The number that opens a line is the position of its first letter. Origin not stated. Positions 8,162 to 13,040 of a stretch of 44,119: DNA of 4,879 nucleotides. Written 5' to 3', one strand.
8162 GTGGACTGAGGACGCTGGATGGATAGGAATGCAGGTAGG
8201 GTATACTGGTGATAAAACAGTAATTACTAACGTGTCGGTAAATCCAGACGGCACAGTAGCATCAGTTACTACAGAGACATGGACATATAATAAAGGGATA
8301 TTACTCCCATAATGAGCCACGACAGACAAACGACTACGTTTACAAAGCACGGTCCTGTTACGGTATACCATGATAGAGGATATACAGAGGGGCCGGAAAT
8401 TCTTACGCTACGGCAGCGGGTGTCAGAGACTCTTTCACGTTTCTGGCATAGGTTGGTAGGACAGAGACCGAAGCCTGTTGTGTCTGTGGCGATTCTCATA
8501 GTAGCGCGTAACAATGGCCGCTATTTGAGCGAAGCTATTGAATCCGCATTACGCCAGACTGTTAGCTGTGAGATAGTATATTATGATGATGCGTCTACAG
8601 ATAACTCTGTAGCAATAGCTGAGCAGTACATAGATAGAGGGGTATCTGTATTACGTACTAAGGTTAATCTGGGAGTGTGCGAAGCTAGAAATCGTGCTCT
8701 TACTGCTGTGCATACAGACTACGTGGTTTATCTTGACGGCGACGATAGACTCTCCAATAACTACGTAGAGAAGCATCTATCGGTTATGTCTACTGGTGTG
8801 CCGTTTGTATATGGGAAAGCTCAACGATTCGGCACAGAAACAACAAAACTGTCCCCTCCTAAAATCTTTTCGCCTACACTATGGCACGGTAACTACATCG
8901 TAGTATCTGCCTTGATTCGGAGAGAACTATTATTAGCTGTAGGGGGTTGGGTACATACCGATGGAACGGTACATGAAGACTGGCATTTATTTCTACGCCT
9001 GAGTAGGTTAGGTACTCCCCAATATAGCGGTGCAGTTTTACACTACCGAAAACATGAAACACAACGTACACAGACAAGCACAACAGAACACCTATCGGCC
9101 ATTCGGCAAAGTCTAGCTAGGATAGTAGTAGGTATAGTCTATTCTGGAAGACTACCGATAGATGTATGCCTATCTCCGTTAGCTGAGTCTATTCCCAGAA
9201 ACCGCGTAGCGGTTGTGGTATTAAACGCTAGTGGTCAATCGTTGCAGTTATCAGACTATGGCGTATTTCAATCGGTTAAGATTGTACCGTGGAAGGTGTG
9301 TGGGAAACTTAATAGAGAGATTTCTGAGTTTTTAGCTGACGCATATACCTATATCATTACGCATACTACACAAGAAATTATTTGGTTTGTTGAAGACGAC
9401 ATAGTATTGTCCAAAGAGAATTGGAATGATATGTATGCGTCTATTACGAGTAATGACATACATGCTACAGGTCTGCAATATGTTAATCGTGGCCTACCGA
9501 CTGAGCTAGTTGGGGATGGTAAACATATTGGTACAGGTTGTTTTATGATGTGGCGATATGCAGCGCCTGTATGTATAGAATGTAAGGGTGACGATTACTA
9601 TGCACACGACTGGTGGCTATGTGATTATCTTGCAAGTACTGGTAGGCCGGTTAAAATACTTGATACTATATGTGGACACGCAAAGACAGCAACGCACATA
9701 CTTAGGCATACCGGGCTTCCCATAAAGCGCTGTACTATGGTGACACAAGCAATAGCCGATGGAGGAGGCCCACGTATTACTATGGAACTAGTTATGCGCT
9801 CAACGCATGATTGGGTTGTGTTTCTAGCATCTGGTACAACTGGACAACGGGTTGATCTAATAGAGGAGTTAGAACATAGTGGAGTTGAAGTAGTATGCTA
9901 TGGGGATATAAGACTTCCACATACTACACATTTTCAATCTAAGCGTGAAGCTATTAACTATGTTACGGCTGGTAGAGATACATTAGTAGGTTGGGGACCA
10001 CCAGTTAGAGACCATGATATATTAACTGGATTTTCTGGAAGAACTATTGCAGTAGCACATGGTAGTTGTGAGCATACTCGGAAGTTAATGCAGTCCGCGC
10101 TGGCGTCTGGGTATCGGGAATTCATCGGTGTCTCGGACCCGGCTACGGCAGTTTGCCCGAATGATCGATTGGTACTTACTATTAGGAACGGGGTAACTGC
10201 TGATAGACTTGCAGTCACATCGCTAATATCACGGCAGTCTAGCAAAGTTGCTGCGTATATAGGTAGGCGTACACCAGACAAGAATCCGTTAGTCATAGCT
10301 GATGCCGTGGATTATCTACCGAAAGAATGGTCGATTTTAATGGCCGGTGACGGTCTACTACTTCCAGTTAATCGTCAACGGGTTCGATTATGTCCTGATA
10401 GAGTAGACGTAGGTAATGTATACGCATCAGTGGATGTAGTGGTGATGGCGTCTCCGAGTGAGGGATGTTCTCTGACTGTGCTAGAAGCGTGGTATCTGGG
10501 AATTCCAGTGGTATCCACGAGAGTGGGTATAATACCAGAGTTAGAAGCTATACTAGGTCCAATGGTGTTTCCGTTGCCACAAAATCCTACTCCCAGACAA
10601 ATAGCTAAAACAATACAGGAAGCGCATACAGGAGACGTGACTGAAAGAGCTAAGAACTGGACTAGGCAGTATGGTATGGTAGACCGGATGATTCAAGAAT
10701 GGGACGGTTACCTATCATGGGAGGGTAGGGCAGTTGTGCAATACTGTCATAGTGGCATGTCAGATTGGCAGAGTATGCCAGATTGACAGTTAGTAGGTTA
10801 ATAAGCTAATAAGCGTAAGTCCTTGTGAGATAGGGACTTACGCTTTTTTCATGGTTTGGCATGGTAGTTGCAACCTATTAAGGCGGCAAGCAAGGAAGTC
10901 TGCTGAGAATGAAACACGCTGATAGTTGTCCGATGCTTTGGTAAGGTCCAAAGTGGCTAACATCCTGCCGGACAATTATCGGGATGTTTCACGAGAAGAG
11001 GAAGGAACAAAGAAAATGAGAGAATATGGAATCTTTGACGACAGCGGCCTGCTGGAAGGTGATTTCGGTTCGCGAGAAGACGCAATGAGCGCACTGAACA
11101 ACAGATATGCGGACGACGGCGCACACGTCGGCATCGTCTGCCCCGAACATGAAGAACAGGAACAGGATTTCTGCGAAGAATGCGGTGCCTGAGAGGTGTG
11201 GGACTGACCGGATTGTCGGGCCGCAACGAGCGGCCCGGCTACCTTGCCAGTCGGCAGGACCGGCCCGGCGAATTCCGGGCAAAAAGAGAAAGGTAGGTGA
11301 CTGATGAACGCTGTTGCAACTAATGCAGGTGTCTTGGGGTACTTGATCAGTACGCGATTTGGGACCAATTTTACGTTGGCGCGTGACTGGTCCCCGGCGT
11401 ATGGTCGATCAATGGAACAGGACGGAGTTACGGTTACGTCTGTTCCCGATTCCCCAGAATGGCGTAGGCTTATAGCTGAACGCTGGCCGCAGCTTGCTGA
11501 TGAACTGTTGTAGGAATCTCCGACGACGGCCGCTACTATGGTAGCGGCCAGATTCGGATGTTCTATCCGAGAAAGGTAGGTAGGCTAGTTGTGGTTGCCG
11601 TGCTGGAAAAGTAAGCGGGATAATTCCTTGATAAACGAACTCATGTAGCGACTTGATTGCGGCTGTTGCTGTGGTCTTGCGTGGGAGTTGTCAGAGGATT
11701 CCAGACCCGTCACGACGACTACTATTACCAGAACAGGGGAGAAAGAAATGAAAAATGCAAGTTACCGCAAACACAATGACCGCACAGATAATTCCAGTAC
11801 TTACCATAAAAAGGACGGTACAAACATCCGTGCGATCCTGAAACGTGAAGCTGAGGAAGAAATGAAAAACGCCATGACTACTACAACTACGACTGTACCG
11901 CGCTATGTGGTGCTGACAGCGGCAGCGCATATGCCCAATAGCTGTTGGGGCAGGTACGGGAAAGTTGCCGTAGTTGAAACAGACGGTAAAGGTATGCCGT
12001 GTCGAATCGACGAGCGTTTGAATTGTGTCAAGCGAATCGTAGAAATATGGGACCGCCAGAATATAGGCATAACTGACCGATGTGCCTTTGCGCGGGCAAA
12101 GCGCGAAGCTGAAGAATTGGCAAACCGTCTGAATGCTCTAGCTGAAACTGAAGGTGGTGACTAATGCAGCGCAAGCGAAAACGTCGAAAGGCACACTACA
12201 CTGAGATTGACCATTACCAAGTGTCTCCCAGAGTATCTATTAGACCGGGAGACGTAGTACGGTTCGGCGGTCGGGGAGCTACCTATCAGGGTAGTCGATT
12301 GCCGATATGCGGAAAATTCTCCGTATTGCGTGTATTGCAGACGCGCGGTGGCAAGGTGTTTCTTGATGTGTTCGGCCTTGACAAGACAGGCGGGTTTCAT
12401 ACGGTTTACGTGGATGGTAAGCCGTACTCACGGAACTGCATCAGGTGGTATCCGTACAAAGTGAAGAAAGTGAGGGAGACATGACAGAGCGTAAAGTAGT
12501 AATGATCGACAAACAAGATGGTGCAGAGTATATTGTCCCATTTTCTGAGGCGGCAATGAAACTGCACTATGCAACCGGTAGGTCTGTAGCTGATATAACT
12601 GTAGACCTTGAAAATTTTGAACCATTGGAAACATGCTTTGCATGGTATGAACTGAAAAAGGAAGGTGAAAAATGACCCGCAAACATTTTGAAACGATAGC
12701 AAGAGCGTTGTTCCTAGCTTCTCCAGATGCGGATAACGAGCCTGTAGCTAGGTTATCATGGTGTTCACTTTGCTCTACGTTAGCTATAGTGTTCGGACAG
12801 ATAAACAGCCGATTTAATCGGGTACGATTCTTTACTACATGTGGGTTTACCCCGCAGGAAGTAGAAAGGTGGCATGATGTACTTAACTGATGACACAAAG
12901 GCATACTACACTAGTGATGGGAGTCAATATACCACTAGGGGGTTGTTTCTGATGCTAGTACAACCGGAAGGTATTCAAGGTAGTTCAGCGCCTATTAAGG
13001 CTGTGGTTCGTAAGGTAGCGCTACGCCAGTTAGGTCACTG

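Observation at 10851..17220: Compositionally distinct early/accessory block bounded by terminators: candidate anti-defence island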

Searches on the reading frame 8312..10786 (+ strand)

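Call 7: search_protein_families(library=pfam, proteins=[window:8312-10786:+], max_evalue=0.1)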
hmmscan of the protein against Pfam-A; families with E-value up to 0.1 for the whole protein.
window:8312-10786:+ (824 aa): 8 families
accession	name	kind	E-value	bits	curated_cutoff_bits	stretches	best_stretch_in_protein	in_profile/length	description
PF00535.33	Glycos_transf_2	-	1.1e-28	100.8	23.3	1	61-189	2-132/168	Glycosyl transferase family 2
PF13692.12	Glyco_trans_1_4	-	6.5e-14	52.8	27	1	645-744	2-114/142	Glycosyl transferases group 1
PF13641.12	Glyco_tranf_2_3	-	1.5e-11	45.2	27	1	59-270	3-226/230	Glycosyltransferase like family 2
PF10111.15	Glyco_tranf_2_2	-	8.9e-11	42.2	27.3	2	59-159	2-106/276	Glycosyltransferase like family 2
PF00534.26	Glycos_transf_1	-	4.3e-10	39.8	26.4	1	642-746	13-132/172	Glycosyl transferases group 1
PF13632.12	Glyco_trans_2_3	-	5.9e-06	26.7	27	1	137-250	1-120/198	Glycosyl transferase family group 2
PF20706.3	GT4-conflict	-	0.00062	19.3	26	1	696-785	271-349/385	Family 4 Glycosyltransferase in conflict systems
PF13704.12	Glyco_tranf_2_4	-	0.025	15.5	27.5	1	66-146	1-83/98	Glycosyl transferase family 2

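Call 10: search_protein_families(library=phrogs, proteins=[window:8312-10786:+], max_evalue=0.001)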
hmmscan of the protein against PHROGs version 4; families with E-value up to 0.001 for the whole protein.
window:8312-10786:+ (824 aa): 9 families
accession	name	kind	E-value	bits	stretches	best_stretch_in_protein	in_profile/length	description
phrog_14775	-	moron, auxiliary metabolic gene and host takeover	9.7e-12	45.9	1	110-256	38-192/203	glycosyltransferase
phrog_22088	-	unknown function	1.1e-06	28.9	1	58-152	61-161/377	-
phrog_2170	-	moron, auxiliary metabolic gene and host takeover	2.5e-06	27.8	1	696-744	244-292/374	glycosyltransferase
phrog_8858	-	moron, auxiliary metabolic gene and host takeover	3.5e-05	23.8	1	110-166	50-106/395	glycosyltransferase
phrog_13126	-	moron, auxiliary metabolic gene and host takeover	4.1e-05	24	1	59-158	3-99/394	beta-1,4-glycosyltransferase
phrog_9549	-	moron, auxiliary metabolic gene and host takeover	6.3e-05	24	1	67-266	11-211/221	glycosyltransferase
phrog_841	-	moron, auxiliary metabolic gene and host takeover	6.4e-05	23.6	1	81-172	30-124/309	GtrB-like O-antigen conversion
phrog_22739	-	moron, auxiliary metabolic gene and host takeover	0.0001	22.5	1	59-153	4-103/327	GtrB-like O-antigen conversion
phrog_18799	-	unknown function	0.00024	21.8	1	577-749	56-222/280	-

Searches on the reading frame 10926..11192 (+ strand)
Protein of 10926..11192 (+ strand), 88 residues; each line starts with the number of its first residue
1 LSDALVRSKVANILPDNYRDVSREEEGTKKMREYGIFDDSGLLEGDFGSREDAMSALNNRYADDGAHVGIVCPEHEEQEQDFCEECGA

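Call 6: search_protein_families(library=pfam, proteins=[window:10926-11192:+], max_evalue=0.1)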
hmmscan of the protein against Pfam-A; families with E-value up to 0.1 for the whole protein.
window:10926-11192:+ (88 aa): 0 families

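Call 9: search_protein_families(library=phrogs, proteins=[window:10926-11192:+], max_evalue=0.01)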
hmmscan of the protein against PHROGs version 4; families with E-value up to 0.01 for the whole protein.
window:10926-11192:+ (88 aa): 0 families

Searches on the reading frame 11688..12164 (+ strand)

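Call 6: search_protein_families(library=pfam, proteins=[window:11688-12164:+], max_evalue=0.1)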
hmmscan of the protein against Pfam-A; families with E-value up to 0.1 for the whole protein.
window:11688-12164:+ (158 aa): 1 family
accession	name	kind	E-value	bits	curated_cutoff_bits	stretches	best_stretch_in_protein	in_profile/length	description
PF14348.11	DUF4400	-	0.02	14.9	27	1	9-79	46-112/196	Domain of unknown function (DUF4400)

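Call 9: search_protein_families(library=phrogs, proteins=[window:11688-12164:+], max_evalue=0.01)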
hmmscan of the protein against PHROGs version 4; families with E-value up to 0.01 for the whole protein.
window:11688-12164:+ (158 aa): 0 families

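Call 26: search_protein_families(library=ncbifam, proteins=[window:11748-12164:+], max_evalue=0.05)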
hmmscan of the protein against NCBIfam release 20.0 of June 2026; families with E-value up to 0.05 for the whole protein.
window:11748-12164:+ (138 aa): 0 families

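Call 54: search_protein_families(library=padloc, proteins=[window:11748-12164:+], max_evalue=0.01)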
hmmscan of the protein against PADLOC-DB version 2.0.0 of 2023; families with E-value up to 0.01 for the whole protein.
window:11748-12164:+ (138 aa): 0 families

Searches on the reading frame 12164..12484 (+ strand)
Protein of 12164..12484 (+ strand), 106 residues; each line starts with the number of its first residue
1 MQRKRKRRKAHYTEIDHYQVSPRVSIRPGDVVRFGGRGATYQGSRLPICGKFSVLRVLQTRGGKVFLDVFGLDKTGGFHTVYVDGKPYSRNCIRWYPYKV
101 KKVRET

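Call 6: search_protein_families(library=pfam, proteins=[window:12164-12484:+], max_evalue=0.1)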
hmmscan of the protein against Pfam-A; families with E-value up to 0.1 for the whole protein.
window:12164-12484:+ (106 aa): 0 families

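Call 9: search_protein_families(library=phrogs, proteins=[window:12164-12484:+], max_evalue=0.01)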
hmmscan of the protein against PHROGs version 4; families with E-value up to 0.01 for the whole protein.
window:12164-12484:+ (106 aa): 0 families

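Call 26: search_protein_families(library=ncbifam, proteins=[window:12164-12484:+], max_evalue=0.05)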
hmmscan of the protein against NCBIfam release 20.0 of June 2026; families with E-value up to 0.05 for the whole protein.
window:12164-12484:+ (106 aa): 1 family
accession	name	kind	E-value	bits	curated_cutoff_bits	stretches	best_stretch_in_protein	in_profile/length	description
NF008465.0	PRK11354.1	subfamily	0.039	13.9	92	0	22-60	12-48/73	FtsZ inhibitor protein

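Call 54: search_protein_families(library=padloc, proteins=[window:12164-12484:+], max_evalue=0.01)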
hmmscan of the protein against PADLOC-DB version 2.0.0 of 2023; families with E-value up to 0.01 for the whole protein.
window:12164-12484:+ (106 aa): 0 families

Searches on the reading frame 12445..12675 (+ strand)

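Call 6: search_protein_families(library=pfam, proteins=[window:12445-12675:+], max_evalue=0.1)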
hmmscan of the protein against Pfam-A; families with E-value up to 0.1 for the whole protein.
window:12445-12675:+ (76 aa): 1 family
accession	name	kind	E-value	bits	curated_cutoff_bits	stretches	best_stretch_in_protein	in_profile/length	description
PF16145.10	DUF4853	-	0.074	13.5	34.8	1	6-54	85-134/135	Domain of unknown function (DUF4853)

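Call 9: search_protein_families(library=phrogs, proteins=[window:12445-12675:+], max_evalue=0.01)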
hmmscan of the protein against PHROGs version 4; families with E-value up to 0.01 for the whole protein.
window:12445-12675:+ (76 aa): 0 families

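Call 26: search_protein_families(library=ncbifam, proteins=[window:12445-12675:+], max_evalue=0.05)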
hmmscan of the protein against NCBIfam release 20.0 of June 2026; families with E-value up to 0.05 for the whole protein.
window:12445-12675:+ (76 aa): 0 families

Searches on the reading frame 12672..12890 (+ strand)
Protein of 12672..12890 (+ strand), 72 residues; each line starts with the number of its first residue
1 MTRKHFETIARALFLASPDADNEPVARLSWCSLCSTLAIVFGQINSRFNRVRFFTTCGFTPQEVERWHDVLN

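Call 6: search_protein_families(library=pfam, proteins=[window:12672-12890:+], max_evalue=0.1)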
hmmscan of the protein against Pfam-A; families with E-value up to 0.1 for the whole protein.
window:12672-12890:+ (72 aa): 0 families

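Call 9: search_protein_families(library=phrogs, proteins=[window:12672-12890:+], max_evalue=0.01)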
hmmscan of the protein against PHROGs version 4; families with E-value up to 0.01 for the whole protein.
window:12672-12890:+ (72 aa): 2 families
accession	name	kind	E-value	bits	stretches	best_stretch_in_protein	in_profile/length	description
phrog_19432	-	unknown function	4e-05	25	1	1-64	3-59/131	-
phrog_34049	-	unknown function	0.0031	19.2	1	2-60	4-62/74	-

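Call 26: search_protein_families(library=ncbifam, proteins=[window:12672-12890:+], max_evalue=0.05)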
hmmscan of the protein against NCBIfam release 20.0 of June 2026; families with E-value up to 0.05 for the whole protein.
window:12672-12890:+ (72 aa): 0 families

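Call 54: search_protein_families(library=padloc, proteins=[window:12672-12890:+], max_evalue=0.01)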
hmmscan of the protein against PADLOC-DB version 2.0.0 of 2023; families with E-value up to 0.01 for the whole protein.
window:12672-12890:+ (72 aa): 0 families
